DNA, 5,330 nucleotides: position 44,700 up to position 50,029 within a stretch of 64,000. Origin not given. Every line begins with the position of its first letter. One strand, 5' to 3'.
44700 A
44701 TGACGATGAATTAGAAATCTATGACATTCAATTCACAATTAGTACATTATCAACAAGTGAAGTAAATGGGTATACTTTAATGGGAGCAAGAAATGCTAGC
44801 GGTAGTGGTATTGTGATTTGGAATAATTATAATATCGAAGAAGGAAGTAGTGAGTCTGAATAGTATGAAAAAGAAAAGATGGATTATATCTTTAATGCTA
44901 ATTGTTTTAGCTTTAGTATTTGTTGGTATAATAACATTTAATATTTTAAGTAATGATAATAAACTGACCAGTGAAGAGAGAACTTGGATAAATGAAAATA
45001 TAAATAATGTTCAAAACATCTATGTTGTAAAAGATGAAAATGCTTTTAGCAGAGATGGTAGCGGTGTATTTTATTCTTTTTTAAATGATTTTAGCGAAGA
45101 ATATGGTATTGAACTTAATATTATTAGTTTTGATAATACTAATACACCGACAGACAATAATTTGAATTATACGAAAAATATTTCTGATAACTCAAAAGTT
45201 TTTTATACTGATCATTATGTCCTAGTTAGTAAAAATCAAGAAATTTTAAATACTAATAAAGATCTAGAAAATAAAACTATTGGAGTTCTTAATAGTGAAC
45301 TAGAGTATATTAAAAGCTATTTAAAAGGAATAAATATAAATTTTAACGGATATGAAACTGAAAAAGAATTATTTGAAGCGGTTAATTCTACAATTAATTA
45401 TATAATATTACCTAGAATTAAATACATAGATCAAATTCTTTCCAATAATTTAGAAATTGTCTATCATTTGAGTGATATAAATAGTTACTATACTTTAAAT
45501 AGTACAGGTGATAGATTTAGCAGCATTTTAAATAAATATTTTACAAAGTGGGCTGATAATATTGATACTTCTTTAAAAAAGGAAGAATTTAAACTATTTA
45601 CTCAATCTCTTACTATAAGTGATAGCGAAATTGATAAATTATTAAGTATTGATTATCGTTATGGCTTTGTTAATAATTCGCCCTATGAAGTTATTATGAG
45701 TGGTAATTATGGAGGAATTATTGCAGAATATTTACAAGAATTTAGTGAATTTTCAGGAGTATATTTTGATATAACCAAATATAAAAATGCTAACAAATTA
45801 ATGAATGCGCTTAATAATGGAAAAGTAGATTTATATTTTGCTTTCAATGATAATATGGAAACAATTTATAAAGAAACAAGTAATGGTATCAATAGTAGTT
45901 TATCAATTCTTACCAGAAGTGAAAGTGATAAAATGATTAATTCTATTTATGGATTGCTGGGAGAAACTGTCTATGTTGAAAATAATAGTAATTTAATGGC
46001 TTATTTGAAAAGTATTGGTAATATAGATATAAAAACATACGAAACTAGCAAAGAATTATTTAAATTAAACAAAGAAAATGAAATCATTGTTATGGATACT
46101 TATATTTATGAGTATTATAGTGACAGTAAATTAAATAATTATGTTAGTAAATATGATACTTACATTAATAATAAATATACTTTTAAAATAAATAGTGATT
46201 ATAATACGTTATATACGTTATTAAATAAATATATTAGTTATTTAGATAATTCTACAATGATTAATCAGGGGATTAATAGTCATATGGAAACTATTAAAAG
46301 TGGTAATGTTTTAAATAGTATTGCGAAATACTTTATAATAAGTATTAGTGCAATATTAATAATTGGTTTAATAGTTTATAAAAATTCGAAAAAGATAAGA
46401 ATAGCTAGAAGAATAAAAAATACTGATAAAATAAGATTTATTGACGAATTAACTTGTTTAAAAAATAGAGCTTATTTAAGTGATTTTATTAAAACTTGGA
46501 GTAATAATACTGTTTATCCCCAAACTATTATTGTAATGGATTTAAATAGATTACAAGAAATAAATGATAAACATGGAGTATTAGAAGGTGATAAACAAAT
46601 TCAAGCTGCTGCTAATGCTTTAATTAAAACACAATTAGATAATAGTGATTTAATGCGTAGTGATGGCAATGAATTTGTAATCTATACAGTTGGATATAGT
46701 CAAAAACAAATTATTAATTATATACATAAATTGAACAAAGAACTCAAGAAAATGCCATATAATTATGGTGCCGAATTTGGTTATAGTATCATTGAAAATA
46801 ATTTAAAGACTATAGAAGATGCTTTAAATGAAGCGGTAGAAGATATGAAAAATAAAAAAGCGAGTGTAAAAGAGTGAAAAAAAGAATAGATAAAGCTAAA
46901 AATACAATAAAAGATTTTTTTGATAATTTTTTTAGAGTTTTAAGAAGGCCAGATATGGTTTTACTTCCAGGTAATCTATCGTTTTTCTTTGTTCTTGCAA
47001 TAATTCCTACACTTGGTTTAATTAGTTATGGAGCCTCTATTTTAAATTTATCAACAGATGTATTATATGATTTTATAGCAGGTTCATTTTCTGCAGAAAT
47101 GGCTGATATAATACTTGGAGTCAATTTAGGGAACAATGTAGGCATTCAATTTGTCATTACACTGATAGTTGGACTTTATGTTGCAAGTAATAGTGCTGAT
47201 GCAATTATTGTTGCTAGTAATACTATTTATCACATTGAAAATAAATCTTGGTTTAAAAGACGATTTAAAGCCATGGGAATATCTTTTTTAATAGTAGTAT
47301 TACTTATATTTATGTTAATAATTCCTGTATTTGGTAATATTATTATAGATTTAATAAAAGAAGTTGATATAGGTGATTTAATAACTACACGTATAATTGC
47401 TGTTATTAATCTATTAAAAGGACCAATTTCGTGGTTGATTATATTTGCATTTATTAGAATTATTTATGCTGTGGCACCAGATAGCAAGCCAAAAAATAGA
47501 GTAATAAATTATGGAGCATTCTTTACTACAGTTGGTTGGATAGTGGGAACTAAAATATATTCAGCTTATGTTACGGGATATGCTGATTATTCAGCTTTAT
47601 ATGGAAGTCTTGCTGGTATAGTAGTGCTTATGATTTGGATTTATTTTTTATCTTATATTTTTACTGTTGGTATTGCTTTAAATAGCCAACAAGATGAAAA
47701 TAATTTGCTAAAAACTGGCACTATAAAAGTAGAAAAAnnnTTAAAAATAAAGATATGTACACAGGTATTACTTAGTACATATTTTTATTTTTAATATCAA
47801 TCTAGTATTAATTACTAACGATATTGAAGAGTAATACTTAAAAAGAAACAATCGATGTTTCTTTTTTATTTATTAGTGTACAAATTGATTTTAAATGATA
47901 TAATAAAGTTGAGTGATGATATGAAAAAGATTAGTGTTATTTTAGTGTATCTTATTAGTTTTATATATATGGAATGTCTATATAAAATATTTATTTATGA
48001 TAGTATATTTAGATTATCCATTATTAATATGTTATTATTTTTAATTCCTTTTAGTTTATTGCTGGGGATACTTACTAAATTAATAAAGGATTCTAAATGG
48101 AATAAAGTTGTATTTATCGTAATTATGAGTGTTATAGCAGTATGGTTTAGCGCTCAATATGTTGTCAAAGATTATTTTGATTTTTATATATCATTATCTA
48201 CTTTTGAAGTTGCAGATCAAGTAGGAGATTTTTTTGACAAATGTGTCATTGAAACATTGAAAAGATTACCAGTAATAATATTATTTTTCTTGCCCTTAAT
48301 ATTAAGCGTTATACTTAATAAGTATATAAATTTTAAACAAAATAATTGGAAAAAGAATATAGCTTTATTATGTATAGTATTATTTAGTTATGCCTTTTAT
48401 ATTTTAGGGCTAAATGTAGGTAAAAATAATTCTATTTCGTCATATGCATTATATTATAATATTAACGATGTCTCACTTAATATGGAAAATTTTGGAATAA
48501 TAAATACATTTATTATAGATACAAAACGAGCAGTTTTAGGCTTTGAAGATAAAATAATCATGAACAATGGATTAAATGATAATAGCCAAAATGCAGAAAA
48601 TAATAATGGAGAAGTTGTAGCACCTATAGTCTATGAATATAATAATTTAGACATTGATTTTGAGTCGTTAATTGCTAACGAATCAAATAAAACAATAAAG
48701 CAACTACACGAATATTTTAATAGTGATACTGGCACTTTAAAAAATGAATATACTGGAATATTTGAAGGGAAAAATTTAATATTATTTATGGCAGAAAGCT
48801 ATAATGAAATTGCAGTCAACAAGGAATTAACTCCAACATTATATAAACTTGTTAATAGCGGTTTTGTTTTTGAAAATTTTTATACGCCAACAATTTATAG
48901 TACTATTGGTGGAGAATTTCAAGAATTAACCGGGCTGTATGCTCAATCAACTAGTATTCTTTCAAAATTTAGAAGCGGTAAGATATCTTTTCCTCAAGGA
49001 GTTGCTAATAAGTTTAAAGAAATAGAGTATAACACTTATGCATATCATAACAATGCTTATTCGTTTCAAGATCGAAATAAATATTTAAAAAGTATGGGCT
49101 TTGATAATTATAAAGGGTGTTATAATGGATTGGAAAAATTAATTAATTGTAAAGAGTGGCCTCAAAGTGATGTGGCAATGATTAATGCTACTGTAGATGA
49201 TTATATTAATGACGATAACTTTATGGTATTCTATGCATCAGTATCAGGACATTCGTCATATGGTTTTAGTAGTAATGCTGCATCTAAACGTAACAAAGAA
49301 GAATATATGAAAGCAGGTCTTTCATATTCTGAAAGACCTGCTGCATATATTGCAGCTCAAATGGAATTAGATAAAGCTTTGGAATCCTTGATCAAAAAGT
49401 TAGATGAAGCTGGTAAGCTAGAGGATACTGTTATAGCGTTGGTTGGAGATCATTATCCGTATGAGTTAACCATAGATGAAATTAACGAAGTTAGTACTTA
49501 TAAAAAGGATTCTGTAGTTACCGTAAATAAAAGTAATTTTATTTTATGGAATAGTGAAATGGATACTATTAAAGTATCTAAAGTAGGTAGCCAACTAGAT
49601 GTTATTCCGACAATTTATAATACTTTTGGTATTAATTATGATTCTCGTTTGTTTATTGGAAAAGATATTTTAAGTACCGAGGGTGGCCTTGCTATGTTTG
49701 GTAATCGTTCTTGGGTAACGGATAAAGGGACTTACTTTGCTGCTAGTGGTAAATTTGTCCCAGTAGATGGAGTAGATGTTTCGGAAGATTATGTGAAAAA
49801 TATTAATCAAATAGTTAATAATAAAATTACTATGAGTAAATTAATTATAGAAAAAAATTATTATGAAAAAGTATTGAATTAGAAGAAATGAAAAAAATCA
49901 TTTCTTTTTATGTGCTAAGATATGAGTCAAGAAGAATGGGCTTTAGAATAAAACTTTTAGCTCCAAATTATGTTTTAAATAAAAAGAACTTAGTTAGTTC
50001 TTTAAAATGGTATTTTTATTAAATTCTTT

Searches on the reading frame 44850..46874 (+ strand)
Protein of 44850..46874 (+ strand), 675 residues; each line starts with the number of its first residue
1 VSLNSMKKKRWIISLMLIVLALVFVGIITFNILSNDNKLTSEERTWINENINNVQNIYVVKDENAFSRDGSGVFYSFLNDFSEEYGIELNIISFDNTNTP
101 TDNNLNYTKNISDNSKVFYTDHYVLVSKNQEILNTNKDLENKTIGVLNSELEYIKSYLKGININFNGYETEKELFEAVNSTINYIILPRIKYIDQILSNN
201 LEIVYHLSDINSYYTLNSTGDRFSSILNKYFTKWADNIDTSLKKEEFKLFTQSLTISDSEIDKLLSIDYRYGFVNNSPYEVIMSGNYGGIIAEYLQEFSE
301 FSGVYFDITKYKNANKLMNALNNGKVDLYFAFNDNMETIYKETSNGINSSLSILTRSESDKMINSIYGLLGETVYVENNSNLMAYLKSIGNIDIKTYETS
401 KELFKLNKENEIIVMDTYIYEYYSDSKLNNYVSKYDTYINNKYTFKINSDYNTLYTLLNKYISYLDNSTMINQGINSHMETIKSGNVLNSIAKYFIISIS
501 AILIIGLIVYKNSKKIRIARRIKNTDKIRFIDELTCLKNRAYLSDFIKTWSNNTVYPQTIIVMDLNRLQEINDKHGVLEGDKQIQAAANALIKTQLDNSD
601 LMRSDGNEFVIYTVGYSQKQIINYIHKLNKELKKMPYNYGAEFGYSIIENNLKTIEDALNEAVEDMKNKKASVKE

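Call 38: search_protein_families(library=pfam, proteins=[window:44850-46874:+], max_evalue=0.001)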
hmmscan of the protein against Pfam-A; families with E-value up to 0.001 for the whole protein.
window:44850-46874:+ (675 aa): 1 family
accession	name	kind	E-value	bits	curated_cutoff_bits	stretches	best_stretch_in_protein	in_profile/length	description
PF00990.26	GGDEF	-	4.5e-18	66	23.8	1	531-672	3-157/161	Diguanylate cyclase, GGDEF domain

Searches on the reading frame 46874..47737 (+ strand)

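Call 39: search_protein_families(library=pfam, proteins=[window:46874-47737:+], max_evalue=0.001)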
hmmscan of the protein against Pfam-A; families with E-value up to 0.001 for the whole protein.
window:46874-47737:+ (288 aa): 1 family
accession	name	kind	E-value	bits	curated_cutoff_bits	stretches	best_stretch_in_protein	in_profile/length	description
PF03631.20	Virul_fac_BrkB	-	1.3e-41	143.4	33.7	1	28-274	5-256/259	Virulence factor BrkB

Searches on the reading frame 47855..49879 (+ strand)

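Call 38: search_protein_families(library=pfam, proteins=[window:47855-49879:+], max_evalue=0.001)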
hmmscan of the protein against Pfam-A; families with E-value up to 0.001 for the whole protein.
window:47855-49879:+ (675 aa): 1 family
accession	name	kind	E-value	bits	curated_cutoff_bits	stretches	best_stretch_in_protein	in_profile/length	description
PF00884.28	Sulfatase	-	3e-26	92.9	25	1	307-593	2-301/301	Sulfatase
